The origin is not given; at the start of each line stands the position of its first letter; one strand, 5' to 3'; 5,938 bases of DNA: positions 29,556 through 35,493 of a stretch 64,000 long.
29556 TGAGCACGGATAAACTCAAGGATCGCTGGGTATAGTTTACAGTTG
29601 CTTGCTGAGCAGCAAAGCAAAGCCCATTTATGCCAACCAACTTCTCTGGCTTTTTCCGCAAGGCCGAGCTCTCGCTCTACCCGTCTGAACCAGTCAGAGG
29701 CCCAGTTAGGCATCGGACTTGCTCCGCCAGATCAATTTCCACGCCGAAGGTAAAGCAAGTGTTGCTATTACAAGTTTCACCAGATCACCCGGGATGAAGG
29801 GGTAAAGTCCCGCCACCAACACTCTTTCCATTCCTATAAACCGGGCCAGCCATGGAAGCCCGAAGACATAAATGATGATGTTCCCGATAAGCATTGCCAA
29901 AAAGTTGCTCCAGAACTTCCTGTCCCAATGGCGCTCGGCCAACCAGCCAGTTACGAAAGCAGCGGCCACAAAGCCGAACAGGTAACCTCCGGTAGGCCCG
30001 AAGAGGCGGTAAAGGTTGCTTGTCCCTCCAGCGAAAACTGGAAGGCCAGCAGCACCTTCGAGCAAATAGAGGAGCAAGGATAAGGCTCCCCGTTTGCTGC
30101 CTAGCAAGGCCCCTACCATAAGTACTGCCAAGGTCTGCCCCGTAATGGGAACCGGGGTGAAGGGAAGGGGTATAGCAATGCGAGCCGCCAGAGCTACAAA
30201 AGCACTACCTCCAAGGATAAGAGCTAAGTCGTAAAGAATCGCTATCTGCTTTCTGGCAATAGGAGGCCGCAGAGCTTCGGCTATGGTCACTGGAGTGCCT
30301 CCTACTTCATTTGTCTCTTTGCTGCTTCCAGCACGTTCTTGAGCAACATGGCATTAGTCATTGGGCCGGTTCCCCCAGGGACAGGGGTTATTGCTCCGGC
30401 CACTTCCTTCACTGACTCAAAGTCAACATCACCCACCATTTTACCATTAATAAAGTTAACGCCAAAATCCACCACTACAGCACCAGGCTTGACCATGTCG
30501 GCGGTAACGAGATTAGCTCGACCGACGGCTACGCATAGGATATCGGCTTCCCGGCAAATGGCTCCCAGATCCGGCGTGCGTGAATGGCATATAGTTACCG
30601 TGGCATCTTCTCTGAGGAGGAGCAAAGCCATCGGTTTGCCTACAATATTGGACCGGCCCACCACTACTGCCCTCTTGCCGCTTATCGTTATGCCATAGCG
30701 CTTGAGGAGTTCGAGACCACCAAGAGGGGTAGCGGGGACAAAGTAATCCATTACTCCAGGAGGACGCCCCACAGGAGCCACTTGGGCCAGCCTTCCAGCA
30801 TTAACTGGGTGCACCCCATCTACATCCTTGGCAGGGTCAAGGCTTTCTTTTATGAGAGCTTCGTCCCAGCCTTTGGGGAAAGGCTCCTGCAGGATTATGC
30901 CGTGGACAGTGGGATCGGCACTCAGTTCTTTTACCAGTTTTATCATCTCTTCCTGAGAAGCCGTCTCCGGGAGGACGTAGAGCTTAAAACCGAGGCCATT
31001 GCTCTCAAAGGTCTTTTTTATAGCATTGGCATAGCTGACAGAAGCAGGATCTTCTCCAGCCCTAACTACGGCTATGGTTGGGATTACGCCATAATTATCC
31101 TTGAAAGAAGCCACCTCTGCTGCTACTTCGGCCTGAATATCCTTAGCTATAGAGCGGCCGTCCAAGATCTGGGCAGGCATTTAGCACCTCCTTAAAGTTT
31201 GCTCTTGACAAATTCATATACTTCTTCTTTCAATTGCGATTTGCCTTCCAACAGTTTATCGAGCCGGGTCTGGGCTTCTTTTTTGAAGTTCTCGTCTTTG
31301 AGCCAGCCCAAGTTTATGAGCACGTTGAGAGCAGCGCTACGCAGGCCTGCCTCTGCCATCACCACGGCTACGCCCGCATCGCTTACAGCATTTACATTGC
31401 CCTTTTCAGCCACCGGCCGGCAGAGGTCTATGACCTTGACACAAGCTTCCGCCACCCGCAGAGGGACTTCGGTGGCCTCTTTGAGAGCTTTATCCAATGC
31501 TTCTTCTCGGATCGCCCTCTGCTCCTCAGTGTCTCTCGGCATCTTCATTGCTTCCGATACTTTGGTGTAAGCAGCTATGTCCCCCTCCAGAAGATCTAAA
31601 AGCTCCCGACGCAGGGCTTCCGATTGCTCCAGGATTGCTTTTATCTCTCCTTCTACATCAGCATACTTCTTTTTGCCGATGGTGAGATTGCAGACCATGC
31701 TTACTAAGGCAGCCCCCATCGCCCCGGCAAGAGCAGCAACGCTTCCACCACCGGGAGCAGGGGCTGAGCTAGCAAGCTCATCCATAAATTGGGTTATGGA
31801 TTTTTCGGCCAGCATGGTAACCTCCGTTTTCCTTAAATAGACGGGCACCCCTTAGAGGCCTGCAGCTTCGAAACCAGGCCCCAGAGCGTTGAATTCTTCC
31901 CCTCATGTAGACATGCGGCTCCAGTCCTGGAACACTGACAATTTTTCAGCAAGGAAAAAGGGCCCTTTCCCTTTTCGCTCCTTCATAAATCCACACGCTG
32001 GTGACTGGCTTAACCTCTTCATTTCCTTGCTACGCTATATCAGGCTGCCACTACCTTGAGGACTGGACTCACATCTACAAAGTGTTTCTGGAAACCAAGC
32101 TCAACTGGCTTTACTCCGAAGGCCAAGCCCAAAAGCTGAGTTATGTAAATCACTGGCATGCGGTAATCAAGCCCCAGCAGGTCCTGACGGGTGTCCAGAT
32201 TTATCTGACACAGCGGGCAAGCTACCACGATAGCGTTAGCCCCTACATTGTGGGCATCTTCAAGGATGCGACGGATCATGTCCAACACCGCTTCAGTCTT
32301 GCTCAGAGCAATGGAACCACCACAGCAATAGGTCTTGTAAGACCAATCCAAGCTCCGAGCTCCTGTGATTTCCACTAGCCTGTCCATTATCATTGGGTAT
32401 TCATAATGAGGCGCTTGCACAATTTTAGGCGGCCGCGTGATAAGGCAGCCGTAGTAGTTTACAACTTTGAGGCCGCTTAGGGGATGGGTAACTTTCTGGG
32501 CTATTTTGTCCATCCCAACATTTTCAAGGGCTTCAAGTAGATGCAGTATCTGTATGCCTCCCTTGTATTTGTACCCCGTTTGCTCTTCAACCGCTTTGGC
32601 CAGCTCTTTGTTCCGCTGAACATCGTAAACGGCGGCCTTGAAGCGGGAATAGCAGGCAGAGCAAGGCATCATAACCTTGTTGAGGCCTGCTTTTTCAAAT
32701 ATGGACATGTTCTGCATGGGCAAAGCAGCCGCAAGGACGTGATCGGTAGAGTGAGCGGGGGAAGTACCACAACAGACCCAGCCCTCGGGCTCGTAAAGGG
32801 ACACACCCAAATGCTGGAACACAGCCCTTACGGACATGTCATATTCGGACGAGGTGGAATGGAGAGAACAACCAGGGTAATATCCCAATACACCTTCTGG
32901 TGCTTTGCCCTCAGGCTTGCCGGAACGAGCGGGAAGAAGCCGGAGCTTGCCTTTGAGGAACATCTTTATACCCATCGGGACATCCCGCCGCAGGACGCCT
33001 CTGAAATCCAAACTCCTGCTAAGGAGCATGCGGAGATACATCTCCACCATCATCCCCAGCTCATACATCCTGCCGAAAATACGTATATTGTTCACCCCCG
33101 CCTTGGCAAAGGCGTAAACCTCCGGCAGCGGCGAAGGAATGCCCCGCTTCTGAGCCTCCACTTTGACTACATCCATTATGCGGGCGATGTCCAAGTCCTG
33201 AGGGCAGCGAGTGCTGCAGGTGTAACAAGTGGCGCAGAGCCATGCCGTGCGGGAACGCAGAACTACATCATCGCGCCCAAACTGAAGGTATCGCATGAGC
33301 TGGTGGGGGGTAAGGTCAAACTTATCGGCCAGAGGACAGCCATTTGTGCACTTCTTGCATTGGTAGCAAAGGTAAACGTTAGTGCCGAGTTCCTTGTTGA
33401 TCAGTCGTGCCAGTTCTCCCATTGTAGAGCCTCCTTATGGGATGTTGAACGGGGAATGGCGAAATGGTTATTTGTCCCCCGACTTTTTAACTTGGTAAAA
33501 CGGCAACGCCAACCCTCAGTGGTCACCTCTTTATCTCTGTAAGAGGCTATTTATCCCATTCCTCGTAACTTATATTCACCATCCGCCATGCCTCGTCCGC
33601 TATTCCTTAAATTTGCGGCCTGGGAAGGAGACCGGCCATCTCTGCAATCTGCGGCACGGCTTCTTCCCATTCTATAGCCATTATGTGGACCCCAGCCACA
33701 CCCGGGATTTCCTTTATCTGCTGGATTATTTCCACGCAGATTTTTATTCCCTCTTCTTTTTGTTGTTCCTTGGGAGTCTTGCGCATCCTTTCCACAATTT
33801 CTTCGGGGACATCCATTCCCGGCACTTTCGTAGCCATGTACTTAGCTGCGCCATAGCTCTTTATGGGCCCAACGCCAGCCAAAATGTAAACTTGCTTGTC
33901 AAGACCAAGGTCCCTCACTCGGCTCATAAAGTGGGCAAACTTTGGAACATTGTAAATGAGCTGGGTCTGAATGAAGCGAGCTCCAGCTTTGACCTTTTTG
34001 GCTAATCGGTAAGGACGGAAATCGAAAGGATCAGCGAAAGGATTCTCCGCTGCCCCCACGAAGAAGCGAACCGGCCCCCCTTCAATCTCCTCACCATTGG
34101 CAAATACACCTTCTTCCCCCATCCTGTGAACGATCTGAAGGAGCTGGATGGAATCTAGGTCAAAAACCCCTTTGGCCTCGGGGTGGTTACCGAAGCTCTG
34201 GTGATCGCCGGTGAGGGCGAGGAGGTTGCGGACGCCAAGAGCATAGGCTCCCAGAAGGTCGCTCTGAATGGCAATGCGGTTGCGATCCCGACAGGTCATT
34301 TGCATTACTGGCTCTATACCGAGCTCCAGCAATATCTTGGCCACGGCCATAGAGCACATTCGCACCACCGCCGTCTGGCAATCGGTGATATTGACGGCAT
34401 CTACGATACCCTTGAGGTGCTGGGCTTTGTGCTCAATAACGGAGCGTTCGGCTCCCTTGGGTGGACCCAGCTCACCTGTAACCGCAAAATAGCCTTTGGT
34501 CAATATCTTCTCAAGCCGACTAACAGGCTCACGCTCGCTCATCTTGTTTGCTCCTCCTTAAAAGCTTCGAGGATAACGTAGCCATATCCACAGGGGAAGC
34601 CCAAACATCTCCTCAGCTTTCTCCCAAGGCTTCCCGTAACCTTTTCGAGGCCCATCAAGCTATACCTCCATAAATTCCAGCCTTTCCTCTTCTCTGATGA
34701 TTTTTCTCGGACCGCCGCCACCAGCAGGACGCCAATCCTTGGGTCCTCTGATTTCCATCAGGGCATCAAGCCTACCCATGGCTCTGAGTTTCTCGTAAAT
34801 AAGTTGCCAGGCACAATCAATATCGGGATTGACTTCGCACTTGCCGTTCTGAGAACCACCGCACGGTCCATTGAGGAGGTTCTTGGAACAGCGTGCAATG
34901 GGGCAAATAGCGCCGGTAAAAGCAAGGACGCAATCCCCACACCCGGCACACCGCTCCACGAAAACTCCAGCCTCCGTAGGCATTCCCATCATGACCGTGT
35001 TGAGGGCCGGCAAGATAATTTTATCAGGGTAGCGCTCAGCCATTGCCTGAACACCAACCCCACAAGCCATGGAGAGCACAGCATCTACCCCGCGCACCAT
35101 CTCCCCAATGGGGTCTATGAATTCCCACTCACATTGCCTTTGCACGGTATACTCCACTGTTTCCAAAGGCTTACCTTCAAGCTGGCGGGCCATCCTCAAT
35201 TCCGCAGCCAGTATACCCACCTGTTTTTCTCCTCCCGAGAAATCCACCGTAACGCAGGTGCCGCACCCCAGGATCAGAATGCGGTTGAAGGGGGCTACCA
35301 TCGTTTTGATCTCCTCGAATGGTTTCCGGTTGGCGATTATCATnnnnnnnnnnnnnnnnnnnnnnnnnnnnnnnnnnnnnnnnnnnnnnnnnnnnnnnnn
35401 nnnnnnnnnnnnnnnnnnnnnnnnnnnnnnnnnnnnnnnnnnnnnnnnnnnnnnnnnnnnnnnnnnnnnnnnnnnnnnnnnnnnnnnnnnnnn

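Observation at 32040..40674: Non-canonical MetFV-Hdr module: 1475-aa tandem HdrA fusion with GltD/NfnB-like insert, two mvhD paralogues, and a fused hdrCB placed downstream of metF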

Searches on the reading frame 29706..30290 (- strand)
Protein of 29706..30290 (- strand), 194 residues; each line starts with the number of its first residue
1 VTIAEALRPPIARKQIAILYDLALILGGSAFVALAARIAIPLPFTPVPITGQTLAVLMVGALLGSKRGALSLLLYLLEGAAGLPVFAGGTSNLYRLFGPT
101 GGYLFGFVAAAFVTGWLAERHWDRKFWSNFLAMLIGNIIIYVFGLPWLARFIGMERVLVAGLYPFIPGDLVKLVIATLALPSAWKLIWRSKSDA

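Call 6: search_protein_families(library=pfam, proteins=[window:29706-30290:-], max_evalue=0.0001)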
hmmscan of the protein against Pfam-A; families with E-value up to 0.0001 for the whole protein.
window:29706-30290:- (194 aa): 1 family
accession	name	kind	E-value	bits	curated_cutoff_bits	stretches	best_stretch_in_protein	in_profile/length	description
PF02632.19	BioY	-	3.7e-46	157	25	1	44-185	1-140/140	BioY family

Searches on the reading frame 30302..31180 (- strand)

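Call 6: search_protein_families(library=pfam, proteins=[window:30302-31180:-], max_evalue=0.0001)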
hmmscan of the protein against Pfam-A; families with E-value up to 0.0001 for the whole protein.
window:30302-31180:- (292 aa): 2 families
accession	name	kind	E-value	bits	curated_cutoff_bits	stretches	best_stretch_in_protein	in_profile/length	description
PF02882.25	THF_DHG_CYH_C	-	1.6e-66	223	27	1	124-290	1-159/160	Tetrahydrofolate dehydrogenase/cyclohydrolase, NAD(P)-binding domain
PF00763.28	THF_DHG_CYH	-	2.4e-32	112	32.8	1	6-121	1-115/115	Tetrahydrofolate dehydrogenase/cyclohydrolase, catalytic domain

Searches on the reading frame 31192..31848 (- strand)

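Call 6: search_protein_families(library=pfam, proteins=[window:31192-31848:-], max_evalue=0.0001)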
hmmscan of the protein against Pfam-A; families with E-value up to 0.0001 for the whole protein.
window:31192-31848:- (218 aa): 1 family
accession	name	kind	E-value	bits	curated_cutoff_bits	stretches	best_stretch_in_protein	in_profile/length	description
PF04961.17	FTCD_C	-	4.1e-72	242.1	24.5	1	17-197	1-181/182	Formiminotransferase-cyclodeaminase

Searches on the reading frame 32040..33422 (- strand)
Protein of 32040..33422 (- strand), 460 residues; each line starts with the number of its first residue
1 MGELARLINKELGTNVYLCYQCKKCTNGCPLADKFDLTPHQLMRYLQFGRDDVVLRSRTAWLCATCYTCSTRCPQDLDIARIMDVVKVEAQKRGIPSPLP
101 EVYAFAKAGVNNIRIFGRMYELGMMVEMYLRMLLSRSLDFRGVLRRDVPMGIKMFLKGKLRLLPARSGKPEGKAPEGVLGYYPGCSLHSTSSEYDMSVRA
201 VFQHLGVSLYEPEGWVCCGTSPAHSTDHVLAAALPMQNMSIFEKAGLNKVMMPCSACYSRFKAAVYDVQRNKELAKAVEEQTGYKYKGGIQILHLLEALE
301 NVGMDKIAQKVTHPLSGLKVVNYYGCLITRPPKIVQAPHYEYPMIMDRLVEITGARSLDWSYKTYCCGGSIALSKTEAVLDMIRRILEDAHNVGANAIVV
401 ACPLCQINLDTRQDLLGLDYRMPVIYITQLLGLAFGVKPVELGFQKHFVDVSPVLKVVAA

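Call 3: search_protein_families(library=pfam, proteins=[window:32040-33422:-], max_evalue=0.01)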
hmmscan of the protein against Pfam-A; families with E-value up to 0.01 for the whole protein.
window:32040-33422:- (460 aa): 6 families
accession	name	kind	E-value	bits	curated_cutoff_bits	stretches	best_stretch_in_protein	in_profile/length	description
PF02754.22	CCG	-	4.6e-21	75.2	20.6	2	180-261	2-84/85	Cysteine-rich domain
PF13534.11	Fer4_17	-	5.4e-11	43.3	22.2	1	19-78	2-61/61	4Fe-4S dicluster domain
PF13183.11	Fer4_8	-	8.5e-09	36.3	27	1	17-76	3-67/68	4Fe-4S dicluster domain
PF13187.11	Fer4_9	-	4.8e-08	33.3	27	1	19-76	2-50/52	4Fe-4S dicluster domain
PF12838.12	Fer4_7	-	0.00039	21.3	27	1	19-76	2-51/52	4Fe-4S dicluster domain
PF13237.11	Fer4_10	-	0.0023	18.3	25.5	0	18-74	8-53/53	4Fe-4S dicluster domain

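Call 16: search_solved_structures(query=window:32040-33422:-, max_evalue=0.001)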
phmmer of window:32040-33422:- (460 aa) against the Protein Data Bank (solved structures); distinct sequences matched with E-value up to 0.001: 10.
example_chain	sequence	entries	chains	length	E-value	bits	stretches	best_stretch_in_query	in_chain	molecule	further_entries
5odc_B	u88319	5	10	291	2.7e-44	154.9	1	181-457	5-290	Heterodisulfide reductase, subunit B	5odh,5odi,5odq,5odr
9sfi_C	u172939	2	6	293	1e-43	153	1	181-456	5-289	H(2)/formate:CoB-CoM heterodisulfide,ferredoxin reductase subunit B2 | Heterodisulfide reductase subunit B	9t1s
8rvu_b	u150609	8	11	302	4.2e-42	147.7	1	179-455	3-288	H(2):CoB-CoM heterodisulfide,ferredoxin reductase subunit B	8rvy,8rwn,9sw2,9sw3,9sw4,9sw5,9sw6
8rvv_B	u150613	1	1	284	1.2e-41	146.2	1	179-449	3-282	H(2):CoB-CoM heterodisulfide,ferredoxin reductase subunit B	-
7bkb_B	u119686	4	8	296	2.8e-31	112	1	184-457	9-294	CoB--CoM heterodisulfide reductase subunit B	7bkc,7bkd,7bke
8rvv_C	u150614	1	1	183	1.6e-15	60.1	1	9-101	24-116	H(2):CoB-CoM heterodisulfide,ferredoxin reductase subunit C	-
8rvu_c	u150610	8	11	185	1.6e-15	60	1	9-101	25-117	H(2):CoB-CoM heterodisulfide,ferredoxin reductase subunit C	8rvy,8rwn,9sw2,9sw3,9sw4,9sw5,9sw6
5odc_C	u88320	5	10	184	1e-13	54.1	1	14-94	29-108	Heterodisulfide reductase, subunit C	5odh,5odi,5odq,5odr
9sfi_E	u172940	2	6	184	2.2e-13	53.1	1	15-104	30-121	H(2)/formate:CoB-CoM heterodisulfide,ferredoxin reductase subunit C2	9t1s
7bkb_C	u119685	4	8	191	5.9e-13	51.6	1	8-95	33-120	CoB--CoM heterodisulfide reductase subunit C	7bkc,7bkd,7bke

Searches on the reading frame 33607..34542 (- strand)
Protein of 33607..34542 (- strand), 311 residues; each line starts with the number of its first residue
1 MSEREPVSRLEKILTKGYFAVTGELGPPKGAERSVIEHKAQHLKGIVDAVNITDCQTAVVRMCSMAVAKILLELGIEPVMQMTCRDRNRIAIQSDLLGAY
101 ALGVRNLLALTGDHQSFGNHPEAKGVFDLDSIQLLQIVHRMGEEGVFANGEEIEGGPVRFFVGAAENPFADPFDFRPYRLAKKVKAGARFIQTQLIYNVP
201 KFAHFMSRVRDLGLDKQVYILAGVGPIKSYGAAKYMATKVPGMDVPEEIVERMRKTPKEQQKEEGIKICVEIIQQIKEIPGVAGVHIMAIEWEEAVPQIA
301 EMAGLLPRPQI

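Call 3: search_protein_families(library=pfam, proteins=[window:33607-34542:-], max_evalue=0.01)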
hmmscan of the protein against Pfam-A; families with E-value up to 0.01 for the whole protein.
window:33607-34542:- (311 aa): 1 family
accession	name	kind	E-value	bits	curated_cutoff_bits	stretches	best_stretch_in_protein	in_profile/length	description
PF02219.23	MTHFR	-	1.1e-43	150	24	1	9-304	1-287/287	Methylenetetrahydrofolate reductase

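Call 48: search_solved_structures(query=window:33607-34542:-, max_evalue=0.001)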
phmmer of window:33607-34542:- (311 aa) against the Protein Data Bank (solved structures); distinct sequences matched with E-value up to 0.001: 16.
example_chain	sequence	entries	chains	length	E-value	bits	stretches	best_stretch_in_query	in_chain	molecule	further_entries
6fnu_A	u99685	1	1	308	9.4e-16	60.9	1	72-301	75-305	Methylenetetrahydrofolate reductase 1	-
1v93_A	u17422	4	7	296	6e-15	58.2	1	24-307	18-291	5,10-Methylenetetrahydrofolate reductase | Methylenetetrahydrofolate reductase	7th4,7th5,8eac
3apt_A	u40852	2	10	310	7e-15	58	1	24-307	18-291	Methylenetetrahydrofolate reductase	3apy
6fcx_A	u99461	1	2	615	5.2e-14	55.1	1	64-305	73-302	Methylenetetrahydrofolate reductase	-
8qa4_A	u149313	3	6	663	6e-14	54.9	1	64-305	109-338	Methylenetetrahydrofolate reductase (NADPH)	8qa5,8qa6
8uy2_A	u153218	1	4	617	3.3e-12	49.3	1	62-309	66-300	Methylenetetrahydrofolate reductase-like protein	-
8uy1_D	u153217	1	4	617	3.4e-12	49.2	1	62-309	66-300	Methylenetetrahydrofolate reductase-like protein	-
7rml_A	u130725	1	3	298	6.1e-06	28.7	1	68-307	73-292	5,10-methylenetetrahydrofolate reductase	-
3fst_A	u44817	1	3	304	8.3e-06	28.2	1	72-301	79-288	5,10-methylenetetrahydrofolate reductase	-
3fsu_A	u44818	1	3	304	1.4e-05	27.5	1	74-301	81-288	5,10-methylenetetrahydrofolate reductase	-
1zp3_A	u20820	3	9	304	1.5e-05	27.4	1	72-301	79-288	5,10-methylenetetrahydrofolate reductase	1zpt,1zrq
1b5t_A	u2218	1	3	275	2.2e-05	26.9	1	74-301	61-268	PROTEIN (METHYLENETETRAHYDROFOLATE REDUCTASE)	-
1zp4_A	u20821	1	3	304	2.4e-05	26.7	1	74-301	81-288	5,10-methylenetetrahydrofolate reductase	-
2fmn_A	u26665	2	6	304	5.3e-05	25.6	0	72-301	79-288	5,10-methylenetetrahydrofolate reductase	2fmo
5ume_A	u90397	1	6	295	9.5e-05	24.7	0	177-305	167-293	5,10-methylenetetrahydrofolate reductase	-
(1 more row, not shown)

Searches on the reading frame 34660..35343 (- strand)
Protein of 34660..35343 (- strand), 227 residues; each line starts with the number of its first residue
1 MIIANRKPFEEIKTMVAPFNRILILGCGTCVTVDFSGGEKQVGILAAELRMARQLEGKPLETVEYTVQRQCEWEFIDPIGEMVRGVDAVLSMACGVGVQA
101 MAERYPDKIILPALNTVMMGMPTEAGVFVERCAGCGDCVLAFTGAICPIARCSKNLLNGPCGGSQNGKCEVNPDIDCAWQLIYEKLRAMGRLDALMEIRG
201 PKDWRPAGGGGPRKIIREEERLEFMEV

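Call 3: search_protein_families(library=pfam, proteins=[window:34660-35343:-], max_evalue=0.01)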
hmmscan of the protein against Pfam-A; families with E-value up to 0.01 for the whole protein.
window:34660-35343:- (227 aa): 2 families
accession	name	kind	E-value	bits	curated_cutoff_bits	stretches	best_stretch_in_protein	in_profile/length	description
PF12225.13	DUF5981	-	5.7e-38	128.9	23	1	112-205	2-95/95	Methylene-tetrahydrofolate reductase C terminal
PF25160.1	LdpA_Fe-S-bd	-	0.0026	17.9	27.6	0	124-151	20-42/49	LdpA Fe-S cluster-binding domain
